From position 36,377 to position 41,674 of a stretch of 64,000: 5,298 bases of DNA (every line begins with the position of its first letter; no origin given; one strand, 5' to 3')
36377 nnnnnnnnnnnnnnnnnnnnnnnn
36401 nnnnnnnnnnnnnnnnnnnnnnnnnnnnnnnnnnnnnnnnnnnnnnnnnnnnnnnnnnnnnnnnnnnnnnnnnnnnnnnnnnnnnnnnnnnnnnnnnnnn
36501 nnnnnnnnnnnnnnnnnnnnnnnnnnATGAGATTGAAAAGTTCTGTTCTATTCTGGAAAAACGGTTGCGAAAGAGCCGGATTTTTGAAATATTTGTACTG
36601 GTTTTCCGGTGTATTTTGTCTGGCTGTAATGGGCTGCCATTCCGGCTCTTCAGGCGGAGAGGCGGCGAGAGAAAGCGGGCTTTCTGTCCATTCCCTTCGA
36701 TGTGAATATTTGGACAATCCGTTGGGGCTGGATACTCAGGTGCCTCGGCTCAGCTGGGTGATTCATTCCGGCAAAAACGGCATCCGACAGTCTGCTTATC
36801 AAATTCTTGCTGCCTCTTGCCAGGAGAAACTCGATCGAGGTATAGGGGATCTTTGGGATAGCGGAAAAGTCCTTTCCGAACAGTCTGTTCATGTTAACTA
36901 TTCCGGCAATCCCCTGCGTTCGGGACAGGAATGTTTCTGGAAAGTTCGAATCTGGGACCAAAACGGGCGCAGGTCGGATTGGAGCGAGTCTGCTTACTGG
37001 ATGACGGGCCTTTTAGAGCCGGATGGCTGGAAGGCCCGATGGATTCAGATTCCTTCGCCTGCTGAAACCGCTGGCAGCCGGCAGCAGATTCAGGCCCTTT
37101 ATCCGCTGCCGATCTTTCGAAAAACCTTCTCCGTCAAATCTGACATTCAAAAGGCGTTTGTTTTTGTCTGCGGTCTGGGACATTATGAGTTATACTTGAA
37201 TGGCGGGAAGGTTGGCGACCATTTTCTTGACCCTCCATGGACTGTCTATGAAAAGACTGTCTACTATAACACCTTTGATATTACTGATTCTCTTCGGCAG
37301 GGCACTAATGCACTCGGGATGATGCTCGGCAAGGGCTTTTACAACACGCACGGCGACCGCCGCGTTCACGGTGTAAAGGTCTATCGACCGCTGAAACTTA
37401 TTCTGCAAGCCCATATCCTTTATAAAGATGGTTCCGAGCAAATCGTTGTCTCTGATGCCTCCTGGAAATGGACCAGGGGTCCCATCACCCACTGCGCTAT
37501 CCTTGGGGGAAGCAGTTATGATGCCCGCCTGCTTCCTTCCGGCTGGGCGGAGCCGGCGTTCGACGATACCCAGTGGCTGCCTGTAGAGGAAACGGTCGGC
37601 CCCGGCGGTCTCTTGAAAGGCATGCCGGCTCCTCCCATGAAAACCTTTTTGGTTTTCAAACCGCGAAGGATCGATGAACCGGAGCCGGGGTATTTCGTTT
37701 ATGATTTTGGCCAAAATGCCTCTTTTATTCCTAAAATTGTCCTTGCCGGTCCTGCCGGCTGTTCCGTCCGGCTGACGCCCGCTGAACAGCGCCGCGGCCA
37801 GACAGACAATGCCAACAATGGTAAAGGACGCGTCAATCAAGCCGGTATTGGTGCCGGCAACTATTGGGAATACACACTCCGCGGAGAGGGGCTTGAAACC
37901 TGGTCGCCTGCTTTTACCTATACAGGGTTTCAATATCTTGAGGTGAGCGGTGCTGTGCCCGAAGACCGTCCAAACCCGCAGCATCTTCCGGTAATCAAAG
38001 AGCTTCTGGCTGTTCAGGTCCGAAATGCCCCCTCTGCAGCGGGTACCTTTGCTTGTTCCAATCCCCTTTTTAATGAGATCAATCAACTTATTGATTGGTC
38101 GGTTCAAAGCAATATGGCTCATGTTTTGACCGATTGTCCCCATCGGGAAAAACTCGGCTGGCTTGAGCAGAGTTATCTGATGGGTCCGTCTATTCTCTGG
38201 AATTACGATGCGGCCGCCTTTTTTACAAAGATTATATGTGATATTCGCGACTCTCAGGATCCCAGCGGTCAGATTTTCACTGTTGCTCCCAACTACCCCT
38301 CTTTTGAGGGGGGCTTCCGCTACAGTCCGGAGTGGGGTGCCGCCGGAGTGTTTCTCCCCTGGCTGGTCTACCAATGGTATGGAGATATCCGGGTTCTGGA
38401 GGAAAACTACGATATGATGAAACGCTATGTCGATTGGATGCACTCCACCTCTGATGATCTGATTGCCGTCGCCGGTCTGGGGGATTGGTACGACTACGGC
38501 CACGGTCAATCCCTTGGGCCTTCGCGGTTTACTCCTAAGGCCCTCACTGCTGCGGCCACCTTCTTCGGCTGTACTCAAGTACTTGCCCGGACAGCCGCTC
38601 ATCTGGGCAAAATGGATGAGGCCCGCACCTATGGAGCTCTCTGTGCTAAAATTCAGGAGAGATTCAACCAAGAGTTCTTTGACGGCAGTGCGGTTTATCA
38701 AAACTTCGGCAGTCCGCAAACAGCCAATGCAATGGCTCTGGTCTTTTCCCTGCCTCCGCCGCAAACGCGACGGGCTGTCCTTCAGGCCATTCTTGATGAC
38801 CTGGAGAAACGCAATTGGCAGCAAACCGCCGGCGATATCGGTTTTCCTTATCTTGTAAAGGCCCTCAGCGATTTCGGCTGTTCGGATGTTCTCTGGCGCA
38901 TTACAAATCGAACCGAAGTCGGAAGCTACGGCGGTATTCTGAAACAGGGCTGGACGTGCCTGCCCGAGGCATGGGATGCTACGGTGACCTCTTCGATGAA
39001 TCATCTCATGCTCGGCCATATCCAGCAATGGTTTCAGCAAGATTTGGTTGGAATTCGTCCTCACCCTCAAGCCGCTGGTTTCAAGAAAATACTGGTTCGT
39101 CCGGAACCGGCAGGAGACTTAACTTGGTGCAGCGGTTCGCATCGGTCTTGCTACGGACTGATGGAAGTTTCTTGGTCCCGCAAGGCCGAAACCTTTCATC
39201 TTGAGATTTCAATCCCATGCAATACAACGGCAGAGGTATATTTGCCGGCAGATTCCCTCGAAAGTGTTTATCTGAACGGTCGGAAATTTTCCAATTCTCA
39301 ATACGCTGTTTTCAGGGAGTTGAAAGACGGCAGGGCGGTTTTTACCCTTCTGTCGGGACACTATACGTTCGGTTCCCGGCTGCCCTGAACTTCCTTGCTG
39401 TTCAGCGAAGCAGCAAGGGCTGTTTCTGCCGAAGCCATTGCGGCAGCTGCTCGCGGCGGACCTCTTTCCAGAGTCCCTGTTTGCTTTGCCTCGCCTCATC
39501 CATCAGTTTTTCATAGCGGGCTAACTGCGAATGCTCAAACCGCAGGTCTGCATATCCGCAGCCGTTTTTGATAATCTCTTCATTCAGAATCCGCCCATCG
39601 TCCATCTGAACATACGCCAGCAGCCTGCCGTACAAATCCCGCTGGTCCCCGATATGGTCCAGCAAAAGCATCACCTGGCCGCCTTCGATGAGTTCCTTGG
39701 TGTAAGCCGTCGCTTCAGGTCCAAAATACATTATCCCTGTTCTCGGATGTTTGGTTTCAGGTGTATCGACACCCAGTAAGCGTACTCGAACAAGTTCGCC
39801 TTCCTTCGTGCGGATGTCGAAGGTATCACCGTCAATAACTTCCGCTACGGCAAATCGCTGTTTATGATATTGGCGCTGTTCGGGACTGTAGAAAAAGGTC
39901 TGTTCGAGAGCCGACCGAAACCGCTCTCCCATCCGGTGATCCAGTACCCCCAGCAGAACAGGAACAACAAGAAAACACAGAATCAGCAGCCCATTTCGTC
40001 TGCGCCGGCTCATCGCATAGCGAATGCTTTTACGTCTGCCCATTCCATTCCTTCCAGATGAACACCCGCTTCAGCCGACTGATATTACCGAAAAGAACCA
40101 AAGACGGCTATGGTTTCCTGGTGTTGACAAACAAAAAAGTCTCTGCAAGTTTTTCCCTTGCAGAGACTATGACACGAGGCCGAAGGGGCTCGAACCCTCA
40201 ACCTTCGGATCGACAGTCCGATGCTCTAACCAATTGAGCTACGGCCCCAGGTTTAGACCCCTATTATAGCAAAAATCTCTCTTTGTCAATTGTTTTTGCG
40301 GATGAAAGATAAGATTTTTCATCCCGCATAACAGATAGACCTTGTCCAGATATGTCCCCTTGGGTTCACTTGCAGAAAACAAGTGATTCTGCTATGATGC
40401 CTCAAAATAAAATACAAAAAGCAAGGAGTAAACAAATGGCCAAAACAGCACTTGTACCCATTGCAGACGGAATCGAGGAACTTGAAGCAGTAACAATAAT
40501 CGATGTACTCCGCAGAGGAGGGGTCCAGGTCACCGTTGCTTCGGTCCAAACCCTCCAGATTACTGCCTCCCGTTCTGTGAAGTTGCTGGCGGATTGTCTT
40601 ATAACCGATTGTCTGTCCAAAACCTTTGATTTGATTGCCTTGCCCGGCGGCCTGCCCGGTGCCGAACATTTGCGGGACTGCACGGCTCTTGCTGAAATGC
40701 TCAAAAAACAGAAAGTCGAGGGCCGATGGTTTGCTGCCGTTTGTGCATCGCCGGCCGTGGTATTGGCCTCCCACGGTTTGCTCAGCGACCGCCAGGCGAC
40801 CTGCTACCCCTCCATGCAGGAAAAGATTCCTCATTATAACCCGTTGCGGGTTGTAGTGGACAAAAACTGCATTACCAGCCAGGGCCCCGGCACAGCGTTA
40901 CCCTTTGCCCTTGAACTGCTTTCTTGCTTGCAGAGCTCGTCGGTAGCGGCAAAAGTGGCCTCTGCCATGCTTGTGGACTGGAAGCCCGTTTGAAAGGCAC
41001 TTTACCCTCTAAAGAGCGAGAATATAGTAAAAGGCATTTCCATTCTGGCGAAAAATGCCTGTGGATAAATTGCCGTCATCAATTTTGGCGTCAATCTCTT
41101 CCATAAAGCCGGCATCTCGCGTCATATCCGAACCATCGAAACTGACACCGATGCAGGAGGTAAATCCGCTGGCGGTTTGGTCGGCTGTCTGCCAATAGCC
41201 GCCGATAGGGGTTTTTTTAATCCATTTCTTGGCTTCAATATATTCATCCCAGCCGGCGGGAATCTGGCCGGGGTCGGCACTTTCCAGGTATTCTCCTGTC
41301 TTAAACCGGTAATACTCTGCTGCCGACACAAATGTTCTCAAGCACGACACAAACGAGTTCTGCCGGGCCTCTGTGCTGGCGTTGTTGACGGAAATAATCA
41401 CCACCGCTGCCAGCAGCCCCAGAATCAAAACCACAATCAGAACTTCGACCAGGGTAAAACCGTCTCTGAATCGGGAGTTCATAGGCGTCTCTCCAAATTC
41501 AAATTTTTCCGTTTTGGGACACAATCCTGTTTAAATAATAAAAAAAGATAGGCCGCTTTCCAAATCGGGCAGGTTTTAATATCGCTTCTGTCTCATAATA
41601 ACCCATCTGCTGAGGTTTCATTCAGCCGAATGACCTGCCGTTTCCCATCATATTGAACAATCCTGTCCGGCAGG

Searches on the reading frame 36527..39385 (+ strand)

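Call 11: search_protein_families(library=pfam, proteins=[window:36527-39385:+], max_evalue=0.001)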
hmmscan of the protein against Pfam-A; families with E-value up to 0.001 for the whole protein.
window:36527-39385:+ (953 aa): 5 families
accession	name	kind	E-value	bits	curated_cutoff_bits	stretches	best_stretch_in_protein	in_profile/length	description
PF17389.8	Bac_rhamnosid6H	-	4.8e-84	283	24.5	1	505-838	3-337/339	Bacterial alpha-L-rhamnosidase 6 hairpin glycosidase domain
PF08531.16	Bac_rhamnosid_N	-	4.4e-51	173.5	25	1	206-372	2-169/172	Alpha-L-rhamnosidase N-terminal domain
PF25788.1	Ig_Rha78A_N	-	4.9e-38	130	27.4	1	54-164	1-105/105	Rha78A-like, N-terminal immunoglobulin domain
PF17390.7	Bac_rhamnosid_C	-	2.9e-21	75.5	22.1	1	842-912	1-69/78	Bacterial alpha-L-rhamnosidase C-terminal domain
PF05592.18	Bac_rhamnosid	-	2.4e-15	56.7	22.2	1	386-486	4-95/102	Bacterial alpha-L-rhamnosidase concanavalin-like domain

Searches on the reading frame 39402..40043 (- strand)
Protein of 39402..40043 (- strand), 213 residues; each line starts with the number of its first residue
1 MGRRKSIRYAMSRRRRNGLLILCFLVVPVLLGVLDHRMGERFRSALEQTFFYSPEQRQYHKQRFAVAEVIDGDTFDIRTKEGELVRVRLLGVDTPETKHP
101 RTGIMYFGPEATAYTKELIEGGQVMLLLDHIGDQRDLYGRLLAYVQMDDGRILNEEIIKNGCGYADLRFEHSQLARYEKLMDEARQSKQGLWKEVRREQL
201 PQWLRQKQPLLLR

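Call 77: search_protein_families(library=pfam, proteins=[window:39402-40043:-], max_evalue=0.001)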
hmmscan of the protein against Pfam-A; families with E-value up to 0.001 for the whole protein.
window:39402-40043:- (213 aa): 1 family
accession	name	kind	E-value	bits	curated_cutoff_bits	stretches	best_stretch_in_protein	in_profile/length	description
PF00565.23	SNase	-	1.4e-20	74.2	21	1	86-194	1-107/107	Staphylococcal nuclease homologue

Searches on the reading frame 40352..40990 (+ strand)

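Call 77: search_protein_families(library=pfam, proteins=[window:40352-40990:+], max_evalue=0.001)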
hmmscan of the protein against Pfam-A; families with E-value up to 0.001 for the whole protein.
window:40352-40990:+ (213 aa): 1 family
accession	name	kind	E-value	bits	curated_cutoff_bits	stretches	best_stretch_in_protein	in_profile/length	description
PF01965.30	DJ-1_PfpI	-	1.9e-43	148.6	26.6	1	31-190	1-163/165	DJ-1/PfpI family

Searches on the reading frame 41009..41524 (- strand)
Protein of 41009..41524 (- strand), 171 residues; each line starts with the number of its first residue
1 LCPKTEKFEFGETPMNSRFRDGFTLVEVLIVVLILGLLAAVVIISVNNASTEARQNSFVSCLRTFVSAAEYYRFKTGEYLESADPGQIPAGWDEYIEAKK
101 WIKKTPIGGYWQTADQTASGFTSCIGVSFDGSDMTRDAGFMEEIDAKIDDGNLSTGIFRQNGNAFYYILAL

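Call 77: search_protein_families(library=pfam, proteins=[window:41009-41524:-], max_evalue=0.001)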
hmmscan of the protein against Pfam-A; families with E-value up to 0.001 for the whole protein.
window:41009-41524:- (171 aa): 1 family
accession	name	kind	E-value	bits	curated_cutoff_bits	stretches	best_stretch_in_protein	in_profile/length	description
PF07963.17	N_methyl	-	9.1e-07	28.7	21.2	1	21-42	5-26/27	Prokaryotic N-terminal methylation motif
